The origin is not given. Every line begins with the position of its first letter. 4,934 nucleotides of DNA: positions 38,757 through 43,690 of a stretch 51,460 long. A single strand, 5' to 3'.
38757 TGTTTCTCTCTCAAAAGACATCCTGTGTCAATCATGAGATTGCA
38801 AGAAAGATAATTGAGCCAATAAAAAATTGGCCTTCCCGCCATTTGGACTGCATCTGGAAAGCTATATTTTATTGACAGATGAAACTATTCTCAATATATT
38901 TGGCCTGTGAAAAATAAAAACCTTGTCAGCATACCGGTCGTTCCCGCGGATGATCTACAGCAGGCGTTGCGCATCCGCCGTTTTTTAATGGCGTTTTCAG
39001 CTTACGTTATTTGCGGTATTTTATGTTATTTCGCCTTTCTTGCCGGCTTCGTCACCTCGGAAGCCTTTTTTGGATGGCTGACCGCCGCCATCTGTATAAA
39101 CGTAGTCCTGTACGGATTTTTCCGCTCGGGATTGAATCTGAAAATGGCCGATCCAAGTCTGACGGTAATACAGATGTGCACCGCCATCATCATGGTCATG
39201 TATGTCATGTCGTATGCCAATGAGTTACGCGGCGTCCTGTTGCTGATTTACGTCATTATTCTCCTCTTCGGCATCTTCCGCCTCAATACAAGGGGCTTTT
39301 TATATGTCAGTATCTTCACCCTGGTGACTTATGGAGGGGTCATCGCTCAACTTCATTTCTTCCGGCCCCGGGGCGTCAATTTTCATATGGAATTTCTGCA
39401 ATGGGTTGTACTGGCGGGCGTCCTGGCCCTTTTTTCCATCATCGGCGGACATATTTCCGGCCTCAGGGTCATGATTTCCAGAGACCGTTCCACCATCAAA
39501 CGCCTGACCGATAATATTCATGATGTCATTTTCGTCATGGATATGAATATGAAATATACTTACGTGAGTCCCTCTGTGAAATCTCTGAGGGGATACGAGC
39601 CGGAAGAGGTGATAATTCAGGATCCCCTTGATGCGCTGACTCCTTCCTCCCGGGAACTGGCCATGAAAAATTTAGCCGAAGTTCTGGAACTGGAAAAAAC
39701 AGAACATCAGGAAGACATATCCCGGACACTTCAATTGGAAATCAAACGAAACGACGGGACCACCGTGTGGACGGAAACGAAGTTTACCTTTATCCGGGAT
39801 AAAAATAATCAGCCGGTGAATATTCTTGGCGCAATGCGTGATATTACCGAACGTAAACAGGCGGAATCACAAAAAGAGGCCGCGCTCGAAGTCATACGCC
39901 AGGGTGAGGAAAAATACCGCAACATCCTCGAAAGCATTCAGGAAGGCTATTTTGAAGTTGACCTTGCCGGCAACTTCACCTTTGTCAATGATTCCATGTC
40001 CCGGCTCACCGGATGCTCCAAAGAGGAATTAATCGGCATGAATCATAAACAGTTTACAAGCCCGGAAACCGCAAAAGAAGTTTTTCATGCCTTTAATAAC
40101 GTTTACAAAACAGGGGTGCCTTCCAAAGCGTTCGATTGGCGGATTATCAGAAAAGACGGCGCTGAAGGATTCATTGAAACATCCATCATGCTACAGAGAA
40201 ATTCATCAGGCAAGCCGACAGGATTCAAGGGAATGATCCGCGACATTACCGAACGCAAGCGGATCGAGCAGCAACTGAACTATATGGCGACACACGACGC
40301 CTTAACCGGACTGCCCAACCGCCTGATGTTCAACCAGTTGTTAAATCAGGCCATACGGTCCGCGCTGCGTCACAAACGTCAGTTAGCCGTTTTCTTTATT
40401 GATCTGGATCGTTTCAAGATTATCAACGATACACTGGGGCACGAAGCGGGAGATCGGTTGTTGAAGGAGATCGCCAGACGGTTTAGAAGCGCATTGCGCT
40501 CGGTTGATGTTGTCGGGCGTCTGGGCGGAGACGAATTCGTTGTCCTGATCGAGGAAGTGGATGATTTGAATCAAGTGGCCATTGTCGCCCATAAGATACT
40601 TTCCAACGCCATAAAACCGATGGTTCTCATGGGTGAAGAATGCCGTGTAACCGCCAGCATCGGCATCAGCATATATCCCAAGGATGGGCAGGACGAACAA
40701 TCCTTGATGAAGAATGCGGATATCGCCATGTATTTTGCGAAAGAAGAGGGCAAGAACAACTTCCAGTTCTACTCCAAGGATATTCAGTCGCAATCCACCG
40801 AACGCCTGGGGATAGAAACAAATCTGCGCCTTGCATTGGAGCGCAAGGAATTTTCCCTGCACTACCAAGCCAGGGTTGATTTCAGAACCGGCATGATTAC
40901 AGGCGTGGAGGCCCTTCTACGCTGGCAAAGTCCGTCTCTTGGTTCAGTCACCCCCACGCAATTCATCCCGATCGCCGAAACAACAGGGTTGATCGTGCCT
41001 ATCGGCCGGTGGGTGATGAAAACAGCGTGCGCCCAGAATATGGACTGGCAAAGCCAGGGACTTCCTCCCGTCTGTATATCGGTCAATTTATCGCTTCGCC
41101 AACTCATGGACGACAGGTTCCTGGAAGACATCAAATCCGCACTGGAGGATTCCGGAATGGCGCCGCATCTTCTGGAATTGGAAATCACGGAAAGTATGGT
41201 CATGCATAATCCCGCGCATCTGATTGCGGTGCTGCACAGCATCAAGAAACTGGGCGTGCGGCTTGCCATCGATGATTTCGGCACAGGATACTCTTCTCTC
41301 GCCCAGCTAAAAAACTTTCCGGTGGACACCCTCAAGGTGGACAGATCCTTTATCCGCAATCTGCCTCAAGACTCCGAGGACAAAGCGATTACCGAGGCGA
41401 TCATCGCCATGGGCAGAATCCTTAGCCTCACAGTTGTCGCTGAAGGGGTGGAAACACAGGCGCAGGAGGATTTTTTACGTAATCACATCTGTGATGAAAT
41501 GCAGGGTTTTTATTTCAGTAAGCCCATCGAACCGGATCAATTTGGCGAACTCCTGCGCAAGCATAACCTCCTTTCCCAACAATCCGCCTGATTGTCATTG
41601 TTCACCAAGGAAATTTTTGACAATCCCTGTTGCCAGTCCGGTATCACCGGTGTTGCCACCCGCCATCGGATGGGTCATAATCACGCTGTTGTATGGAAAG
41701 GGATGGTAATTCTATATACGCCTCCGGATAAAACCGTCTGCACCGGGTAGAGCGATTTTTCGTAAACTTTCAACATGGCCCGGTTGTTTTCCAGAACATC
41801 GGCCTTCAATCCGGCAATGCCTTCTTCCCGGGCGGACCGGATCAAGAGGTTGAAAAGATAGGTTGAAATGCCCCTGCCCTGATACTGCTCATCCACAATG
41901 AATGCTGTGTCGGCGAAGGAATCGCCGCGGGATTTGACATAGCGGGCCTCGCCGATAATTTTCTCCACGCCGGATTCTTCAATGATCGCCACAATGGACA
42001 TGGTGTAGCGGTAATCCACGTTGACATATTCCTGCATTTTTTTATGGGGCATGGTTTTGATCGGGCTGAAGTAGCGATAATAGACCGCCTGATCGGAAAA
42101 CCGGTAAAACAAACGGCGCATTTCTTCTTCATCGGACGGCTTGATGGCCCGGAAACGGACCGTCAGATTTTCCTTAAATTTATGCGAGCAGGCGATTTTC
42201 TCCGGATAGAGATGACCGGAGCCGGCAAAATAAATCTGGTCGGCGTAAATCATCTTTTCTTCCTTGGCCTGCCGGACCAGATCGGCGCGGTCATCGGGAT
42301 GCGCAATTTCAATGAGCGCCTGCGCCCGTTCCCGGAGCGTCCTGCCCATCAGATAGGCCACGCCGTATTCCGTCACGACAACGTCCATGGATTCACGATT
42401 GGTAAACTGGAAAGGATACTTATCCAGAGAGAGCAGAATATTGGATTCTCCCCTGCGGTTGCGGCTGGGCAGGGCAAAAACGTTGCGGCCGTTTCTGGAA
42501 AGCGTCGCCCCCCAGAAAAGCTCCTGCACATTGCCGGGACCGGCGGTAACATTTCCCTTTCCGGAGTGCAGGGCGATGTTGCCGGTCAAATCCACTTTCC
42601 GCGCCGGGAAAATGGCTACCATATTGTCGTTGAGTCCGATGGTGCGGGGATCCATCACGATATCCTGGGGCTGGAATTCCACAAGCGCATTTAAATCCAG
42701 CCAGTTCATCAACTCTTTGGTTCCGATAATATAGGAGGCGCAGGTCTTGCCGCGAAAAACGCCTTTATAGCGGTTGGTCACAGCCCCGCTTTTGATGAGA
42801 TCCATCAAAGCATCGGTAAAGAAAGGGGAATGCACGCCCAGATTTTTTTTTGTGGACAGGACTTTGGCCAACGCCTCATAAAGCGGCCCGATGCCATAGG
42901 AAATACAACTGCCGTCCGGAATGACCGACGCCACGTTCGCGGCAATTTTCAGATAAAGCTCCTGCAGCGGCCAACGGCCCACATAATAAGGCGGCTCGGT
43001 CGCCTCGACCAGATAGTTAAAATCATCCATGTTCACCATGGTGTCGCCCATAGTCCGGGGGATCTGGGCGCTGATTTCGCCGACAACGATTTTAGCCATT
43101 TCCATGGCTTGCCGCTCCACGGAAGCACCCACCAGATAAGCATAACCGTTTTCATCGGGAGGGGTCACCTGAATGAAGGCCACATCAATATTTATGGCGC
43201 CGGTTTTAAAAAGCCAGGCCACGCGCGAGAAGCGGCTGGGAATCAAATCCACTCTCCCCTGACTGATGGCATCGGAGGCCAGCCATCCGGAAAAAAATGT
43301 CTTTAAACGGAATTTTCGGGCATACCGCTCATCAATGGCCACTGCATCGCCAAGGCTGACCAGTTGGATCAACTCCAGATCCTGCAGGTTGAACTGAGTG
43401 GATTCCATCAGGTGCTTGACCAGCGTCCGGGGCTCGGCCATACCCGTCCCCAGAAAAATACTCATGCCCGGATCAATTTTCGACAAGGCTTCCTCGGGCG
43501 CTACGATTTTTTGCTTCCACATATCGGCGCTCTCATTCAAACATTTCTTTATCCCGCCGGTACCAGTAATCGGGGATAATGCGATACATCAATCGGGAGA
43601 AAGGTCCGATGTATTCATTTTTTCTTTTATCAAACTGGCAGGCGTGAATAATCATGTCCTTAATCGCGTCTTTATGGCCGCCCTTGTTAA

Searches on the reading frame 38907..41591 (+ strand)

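Call 55: search_protein_families(library=pfam, proteins=[window:38907-41591:+])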
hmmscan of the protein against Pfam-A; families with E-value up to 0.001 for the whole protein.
window:38907-41591:+ (894 aa): 8 families
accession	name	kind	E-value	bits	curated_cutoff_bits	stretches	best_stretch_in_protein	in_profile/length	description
PF00563.25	EAL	-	3.8e-75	252.7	31.3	1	639-873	3-236/236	EAL domain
PF00990.26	GGDEF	-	1.3e-49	168.5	23.8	1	461-618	1-161/161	Diguanylate cyclase, GGDEF domain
PF08448.16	PAS_4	-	2.9e-26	92.3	23.1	2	202-318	2-110/110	PAS fold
PF00989.32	PAS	-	2.9e-26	92.1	22.6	2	335-447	1-113/113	PAS fold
PF08447.18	PAS_3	-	6.7e-26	90.8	25.6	2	358-443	2-88/89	PAS fold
PF13426.13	PAS_9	-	2.7e-22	79.4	27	2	346-449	2-103/103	PAS domain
PF13188.13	PAS_8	-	7.9e-11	41.9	21.8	1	335-377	1-44/65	PAS domain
PF14598.12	PAS_11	-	0.00011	22.6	25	0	209-310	6-100/109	PAS domain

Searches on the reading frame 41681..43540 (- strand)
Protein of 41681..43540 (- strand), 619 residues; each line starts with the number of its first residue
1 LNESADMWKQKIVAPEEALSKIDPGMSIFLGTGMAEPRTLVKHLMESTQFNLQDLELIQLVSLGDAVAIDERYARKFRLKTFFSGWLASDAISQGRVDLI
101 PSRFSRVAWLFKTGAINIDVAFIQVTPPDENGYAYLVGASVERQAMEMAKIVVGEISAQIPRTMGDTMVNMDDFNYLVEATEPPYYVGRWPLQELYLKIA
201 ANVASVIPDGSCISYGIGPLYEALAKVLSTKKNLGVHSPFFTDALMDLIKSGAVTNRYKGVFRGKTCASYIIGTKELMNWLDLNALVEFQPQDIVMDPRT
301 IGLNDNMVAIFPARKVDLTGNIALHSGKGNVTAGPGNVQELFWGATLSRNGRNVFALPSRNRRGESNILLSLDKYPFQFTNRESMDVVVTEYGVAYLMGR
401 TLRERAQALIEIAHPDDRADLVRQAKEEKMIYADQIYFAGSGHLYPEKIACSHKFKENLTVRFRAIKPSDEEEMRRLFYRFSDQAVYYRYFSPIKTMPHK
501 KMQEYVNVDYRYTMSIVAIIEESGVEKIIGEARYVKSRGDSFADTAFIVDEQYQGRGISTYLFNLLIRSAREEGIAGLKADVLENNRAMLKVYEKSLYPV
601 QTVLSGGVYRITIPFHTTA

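Call 55: search_protein_families(library=pfam, proteins=[window:41681-43540:-])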
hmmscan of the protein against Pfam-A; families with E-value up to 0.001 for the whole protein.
window:41681-43540:- (619 aa): 5 families
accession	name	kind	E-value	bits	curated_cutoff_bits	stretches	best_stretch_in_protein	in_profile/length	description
PF13336.12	AcetylCoA_hyd_C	-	7.4e-46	156.3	23.7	1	273-425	1-154/154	Acetyl-CoA hydrolase/transferase C-terminal domain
PF02550.21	AcetylCoA_hydro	-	1.3e-18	68.2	24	1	7-182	4-191/198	Acetyl-CoA hydrolase/transferase N-terminal domain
PF00583.31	Acetyltransf_1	-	2.3e-09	38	20.7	1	514-595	34-113/116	Acetyltransferase (GNAT) family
PF13302.13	Acetyltransf_3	-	1.3e-06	29.6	25.4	1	462-595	3-134/138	Acetyltransferase (GNAT) domain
PF13508.13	Acetyltransf_7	-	6.5e-06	26.9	27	1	519-595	7-79/84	Acetyltransferase (GNAT) domain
